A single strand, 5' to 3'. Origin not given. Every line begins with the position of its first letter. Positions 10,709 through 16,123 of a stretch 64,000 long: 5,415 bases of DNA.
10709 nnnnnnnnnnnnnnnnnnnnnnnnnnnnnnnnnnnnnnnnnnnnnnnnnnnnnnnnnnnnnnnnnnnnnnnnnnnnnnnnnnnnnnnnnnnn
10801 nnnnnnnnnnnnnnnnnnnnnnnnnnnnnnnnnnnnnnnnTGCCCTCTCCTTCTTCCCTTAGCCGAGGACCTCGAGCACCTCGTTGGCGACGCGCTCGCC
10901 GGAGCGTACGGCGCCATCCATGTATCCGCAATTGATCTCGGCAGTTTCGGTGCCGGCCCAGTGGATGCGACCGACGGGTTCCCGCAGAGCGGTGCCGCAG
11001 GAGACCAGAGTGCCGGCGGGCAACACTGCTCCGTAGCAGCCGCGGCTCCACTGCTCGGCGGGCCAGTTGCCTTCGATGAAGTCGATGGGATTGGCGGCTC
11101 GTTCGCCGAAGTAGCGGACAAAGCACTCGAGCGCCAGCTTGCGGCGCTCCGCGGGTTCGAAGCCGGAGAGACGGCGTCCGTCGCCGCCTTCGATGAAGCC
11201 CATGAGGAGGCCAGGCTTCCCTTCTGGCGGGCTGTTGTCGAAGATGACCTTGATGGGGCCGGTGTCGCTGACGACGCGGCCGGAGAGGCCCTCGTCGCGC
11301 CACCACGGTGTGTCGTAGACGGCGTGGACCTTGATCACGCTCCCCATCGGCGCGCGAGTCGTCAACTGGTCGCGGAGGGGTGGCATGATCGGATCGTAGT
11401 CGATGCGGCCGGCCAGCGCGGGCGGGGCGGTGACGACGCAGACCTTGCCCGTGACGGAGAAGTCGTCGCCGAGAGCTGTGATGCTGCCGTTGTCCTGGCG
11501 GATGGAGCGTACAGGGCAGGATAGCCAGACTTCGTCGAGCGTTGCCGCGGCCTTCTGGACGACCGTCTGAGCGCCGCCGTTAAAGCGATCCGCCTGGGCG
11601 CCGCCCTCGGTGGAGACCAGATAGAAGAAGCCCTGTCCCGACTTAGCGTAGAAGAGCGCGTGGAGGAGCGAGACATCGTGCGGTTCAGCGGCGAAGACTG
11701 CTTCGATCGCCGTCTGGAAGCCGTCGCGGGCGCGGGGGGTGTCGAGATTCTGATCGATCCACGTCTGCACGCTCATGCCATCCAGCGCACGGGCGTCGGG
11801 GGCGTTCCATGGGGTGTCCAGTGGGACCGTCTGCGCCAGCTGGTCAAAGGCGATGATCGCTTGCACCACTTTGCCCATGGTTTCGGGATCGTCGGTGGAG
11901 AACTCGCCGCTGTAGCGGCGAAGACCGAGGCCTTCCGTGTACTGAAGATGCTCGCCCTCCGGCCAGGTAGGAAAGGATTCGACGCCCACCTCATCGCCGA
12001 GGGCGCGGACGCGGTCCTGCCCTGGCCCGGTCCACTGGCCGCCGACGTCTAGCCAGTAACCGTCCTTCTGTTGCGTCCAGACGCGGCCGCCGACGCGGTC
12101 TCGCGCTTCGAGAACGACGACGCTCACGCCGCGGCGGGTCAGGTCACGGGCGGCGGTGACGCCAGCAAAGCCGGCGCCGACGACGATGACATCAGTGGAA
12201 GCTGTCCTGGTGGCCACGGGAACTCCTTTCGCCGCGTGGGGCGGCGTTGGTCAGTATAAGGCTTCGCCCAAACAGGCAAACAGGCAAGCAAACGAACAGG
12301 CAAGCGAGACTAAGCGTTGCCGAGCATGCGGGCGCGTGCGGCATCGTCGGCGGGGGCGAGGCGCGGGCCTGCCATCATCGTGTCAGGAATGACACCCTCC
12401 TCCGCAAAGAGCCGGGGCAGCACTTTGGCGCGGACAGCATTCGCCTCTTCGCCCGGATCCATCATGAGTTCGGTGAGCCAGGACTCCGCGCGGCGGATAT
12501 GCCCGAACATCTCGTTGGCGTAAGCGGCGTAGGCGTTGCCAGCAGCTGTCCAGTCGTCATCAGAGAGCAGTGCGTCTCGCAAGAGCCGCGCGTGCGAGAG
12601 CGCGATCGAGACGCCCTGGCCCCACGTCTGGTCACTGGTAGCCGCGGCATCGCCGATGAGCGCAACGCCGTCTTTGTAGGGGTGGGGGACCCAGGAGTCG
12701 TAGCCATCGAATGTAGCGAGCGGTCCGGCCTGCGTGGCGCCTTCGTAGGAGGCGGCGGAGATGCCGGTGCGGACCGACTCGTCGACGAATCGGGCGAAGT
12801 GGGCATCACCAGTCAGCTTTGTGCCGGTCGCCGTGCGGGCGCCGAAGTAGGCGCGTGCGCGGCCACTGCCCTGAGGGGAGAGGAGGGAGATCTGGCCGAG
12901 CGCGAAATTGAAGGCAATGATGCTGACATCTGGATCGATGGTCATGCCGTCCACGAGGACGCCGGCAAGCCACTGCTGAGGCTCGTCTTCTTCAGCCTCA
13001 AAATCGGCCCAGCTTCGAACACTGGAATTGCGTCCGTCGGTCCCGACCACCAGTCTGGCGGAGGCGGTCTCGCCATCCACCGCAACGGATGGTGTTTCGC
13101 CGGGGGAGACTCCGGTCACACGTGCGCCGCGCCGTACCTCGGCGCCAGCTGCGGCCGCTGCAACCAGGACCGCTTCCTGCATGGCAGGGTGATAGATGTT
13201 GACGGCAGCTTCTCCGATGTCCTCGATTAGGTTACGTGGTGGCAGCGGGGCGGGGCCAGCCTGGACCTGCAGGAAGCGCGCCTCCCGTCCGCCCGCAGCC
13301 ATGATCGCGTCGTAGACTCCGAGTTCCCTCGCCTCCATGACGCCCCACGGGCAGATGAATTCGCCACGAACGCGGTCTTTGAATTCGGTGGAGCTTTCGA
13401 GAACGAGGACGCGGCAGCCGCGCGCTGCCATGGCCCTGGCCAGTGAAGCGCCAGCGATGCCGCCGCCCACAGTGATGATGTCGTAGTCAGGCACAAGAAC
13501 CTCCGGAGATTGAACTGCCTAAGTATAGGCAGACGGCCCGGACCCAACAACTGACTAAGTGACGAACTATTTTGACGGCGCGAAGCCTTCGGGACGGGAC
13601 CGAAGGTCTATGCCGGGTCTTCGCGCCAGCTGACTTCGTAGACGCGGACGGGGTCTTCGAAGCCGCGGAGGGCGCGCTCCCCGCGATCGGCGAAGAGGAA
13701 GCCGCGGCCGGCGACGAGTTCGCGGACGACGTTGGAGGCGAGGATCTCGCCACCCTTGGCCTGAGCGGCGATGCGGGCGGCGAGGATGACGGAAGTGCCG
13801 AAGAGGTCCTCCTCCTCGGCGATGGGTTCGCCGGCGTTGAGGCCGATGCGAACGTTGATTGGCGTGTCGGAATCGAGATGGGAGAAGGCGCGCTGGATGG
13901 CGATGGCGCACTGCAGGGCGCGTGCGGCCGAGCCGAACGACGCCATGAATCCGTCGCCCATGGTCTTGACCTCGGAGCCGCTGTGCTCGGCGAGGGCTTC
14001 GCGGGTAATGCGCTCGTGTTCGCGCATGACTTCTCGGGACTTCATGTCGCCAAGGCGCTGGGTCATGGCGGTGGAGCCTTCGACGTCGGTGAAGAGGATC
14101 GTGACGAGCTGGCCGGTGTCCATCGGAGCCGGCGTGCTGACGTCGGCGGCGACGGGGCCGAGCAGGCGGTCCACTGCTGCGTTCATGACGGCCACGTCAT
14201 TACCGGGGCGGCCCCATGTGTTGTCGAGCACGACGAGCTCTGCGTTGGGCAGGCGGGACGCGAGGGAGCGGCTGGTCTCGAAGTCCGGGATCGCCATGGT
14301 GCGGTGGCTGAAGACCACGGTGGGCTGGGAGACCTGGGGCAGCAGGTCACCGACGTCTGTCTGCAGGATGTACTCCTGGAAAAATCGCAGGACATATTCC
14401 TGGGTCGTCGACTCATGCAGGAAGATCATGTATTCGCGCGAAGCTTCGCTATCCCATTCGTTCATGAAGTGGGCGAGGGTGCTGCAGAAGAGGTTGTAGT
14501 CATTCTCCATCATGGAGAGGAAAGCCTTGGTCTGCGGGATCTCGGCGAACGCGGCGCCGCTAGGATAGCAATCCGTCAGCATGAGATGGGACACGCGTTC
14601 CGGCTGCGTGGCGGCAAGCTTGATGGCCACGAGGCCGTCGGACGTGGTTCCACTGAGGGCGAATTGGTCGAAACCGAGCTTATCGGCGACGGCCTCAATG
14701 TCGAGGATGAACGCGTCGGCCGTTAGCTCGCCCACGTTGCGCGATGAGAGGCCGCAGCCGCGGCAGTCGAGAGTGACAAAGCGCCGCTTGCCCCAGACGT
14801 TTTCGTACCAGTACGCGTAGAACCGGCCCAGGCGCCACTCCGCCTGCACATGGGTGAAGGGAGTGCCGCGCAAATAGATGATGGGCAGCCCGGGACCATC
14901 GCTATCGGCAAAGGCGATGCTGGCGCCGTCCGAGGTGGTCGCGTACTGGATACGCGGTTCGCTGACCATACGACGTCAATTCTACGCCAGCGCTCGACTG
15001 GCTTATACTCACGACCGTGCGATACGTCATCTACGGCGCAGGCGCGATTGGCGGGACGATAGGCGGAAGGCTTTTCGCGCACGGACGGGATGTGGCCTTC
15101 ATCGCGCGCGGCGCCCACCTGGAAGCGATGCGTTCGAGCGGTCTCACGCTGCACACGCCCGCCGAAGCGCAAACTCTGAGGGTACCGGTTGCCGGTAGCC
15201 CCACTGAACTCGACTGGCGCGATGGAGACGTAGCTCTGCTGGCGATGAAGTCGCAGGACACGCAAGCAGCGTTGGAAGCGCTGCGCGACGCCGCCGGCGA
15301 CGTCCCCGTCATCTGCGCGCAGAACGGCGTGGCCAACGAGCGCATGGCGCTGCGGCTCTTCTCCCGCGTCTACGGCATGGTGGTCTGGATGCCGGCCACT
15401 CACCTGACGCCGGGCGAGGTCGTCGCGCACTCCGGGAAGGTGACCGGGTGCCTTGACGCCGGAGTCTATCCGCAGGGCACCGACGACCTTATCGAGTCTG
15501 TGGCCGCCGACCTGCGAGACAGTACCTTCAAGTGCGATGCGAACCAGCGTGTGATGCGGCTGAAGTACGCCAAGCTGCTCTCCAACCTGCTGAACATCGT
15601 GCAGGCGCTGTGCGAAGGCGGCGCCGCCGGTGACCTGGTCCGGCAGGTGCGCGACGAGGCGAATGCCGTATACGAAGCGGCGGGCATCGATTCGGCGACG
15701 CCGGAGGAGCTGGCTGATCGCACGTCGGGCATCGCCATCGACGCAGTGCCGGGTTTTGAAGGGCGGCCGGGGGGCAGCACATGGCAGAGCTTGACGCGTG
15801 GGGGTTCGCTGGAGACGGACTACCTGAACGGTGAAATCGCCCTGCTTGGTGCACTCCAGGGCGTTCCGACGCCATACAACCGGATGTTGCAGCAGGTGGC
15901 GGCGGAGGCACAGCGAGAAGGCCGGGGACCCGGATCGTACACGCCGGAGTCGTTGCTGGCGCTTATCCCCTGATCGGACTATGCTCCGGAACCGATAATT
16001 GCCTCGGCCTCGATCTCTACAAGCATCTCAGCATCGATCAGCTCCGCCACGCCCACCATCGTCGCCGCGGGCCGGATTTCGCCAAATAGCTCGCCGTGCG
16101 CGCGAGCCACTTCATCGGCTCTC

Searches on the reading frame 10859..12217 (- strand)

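Call 76: search_protein_families(library=pfam, proteins=[window:10859-12217:-], max_evalue=0.00001)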
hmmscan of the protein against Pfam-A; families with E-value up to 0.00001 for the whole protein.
window:10859-12217:- (452 aa): 7 families
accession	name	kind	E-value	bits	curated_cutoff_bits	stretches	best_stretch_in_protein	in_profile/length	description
PF01593.30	Amino_oxidase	-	9.7e-69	233.2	19.8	1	17-448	1-443/443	Flavin containing amine oxidoreductase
PF13450.12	NAD_binding_8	-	1.7e-14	54.2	21.9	1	12-73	1-64/68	NAD(P)-binding Rossmann-like domain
PF01266.30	DAO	-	3.1e-11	43.8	27.9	1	9-44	1-37/353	FAD dependent oxidoreductase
PF01946.23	Thi4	-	7.8e-08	32.3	26.2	1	5-48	15-59/235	Thi4 family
PF12831.13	FAD_oxidored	-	8.3e-08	32.4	27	1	9-46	1-38/416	FAD dependent oxidoreductase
PF00890.30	FAD_binding_2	-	4.4e-06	26.6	20.4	1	9-44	1-36/414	FAD binding domain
PF07992.20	Pyr_redox_2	-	6.2e-06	26.3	26.1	1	9-47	2-41/291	Pyridine nucleotide-disulphide oxidoreductase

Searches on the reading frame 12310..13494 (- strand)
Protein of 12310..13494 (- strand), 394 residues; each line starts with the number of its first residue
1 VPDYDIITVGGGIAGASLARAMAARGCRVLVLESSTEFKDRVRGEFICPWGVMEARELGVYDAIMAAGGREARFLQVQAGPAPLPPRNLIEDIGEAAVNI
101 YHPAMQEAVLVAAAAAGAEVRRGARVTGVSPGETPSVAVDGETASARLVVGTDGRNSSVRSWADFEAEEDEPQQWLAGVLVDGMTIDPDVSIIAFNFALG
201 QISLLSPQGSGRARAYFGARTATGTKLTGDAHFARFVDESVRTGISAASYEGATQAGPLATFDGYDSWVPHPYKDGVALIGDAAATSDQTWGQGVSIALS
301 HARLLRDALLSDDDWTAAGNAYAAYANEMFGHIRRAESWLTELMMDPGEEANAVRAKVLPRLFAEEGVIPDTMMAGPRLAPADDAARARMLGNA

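Call 51: search_protein_families(library=pfam, proteins=[window:12310-13494:-], max_evalue=0.0001)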
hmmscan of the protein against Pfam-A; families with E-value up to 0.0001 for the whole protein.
window:12310-13494:- (394 aa): 3 families
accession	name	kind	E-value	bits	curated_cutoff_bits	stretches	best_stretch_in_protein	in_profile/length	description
PF01494.25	FAD_binding_3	-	1.4e-21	77.6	22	1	4-312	2-321/349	FAD binding domain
PF13450.12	NAD_binding_8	-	1.3e-05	25.8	21.9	1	9-36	2-29/68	NAD(P)-binding Rossmann-like domain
PF01266.30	DAO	-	8.4e-05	22.7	27.9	0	5-35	1-31/353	FAD dependent oxidoreductase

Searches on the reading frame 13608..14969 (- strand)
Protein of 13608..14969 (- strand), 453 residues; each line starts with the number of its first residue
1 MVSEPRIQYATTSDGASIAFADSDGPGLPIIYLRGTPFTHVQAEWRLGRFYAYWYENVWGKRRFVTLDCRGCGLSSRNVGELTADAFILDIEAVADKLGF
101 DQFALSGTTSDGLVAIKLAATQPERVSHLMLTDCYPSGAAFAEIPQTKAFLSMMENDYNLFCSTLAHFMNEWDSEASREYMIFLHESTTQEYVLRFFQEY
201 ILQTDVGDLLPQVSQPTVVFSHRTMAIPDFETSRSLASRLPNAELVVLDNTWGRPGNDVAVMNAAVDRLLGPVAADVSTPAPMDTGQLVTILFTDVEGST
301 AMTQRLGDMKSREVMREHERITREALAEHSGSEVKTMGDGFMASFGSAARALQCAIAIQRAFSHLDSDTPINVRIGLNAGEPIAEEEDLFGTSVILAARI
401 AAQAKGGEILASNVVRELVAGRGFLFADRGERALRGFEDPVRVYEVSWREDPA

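Call 6: search_protein_families(library=pfam, proteins=[window:13608-14969:-], max_evalue=0.01)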
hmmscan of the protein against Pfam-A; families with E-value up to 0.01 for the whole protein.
window:13608-14969:- (453 aa): 3 families
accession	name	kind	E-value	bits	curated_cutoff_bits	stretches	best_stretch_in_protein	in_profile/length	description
PF00211.25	Guanylate_cyc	-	7.8e-19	68.4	21.9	1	287-444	7-179/183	Adenylate and Guanylate cyclase catalytic domain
PF00561.26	Abhydrolase_1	-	2.5e-07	31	25.8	1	62-160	28-130/245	alpha/beta hydrolase fold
PF03096.20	Ndr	-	2.9e-05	23.4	23.3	1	88-218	86-223/283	Ndr family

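Call 43: search_protein_families(library=ncbifam, proteins=[window:13611-14969:-], max_evalue=0.001)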
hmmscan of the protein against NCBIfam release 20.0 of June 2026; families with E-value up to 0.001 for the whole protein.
window:13611-14969:- (453 aa): 12 families
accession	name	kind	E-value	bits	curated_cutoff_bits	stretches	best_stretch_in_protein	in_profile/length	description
NF058673.1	LipAdnlyCyLipJMY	equivalog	1.8e-53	181.8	800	2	193-444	204-447/449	bifunctional lipase/adenylate cyclase LipJ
NF051488.1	bifunc_PcaDC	exception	3.5e-14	52.7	390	1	57-251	34-230/375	bifunctional 3-oxoadipate enol-lactonase/4-carboxymuconolactone decarboxylase PcaDC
TIGR02427.1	protocat_pcaD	equivalog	4.7e-10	39.3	255.85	1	60-134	38-112/251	3-oxoadipate enol-lactonase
TIGR03611.1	RutD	equivalog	2.4e-09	37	238.5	1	58-249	36-233/258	pyrimidine utilization protein D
TIGR04510.1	mod_pep_cyc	subfamily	6e-09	35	400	1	285-384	2-102/814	putative peptide modification system cyclase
TIGR01249.1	pro_imino_pep_1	equivalog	2.2e-07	30.4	259.75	1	22-133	21-127/307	prolyl aminopeptidase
NF050089.1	i_nPHAscl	equivalog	3.5e-07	29.6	300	1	56-134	39-117/288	intracellular short-chain-length polyhydroxyalkanoate depolymerase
NF051487.1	bifunc_PcaCD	exception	7e-06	25.4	430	1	62-250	199-390/413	bifunctional 4-carboxymuconolactone decarboxylase/3-oxoadipate enol-lactonase PcaCD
TIGR01738.1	bioH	equivalog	3.2e-05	23.7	206.95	1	105-250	69-224/245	pimeloyl-ACP methyl ester esterase BioH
NF011457.0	PRK14875.1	equivalog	8.2e-05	21.7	307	1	56-131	153-228/372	acetoin dehydrogenase dihydrolipoyllysine-residue acetyltransferase subunit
NF052614.1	AB_fold_OlsI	equivalog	0.00015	21.4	385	1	105-251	93-235/272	ornithine lipid biosynthesis O-acyltransferase OlsI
NF045945.1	ProImpepLactob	equivalog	0.00033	20.2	400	1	61-181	55-179/293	proline iminopeptidase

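Call 58: search_protein_families(library=padloc, proteins=[window:13611-14969:-], max_evalue=0.001)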
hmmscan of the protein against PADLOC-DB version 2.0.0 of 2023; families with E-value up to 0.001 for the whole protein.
window:13611-14969:- (453 aa): 4 families
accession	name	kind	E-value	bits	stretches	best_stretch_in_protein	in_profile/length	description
PDLC02367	PycC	-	3.2e-05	21.5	1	289-364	44-122/226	-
PDLC00734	PycC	-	6.9e-05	20.1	1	287-381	188-293/374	Pycsar cyclase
PDLC00766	PycC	-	0.00011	19.7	1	289-363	44-121/232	Pycsar cyclase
PDLC02369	PycC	-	0.00077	17.1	0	289-415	47-187/248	-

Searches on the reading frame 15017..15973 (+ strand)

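Call 51: search_protein_families(library=pfam, proteins=[window:15017-15973:+], max_evalue=0.0001)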
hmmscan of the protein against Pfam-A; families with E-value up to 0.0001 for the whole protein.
window:15017-15973:+ (318 aa): 2 families
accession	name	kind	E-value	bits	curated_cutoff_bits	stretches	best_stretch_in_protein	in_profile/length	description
PF02558.23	ApbA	-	1.1e-26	93.7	22.2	1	4-138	2-138/150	Ketopantoate reductase PanE/ApbA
PF08546.17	ApbA_C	-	1e-13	52.2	22.7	1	196-296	28-122/125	Ketopantoate reductase PanE/ApbA C terminal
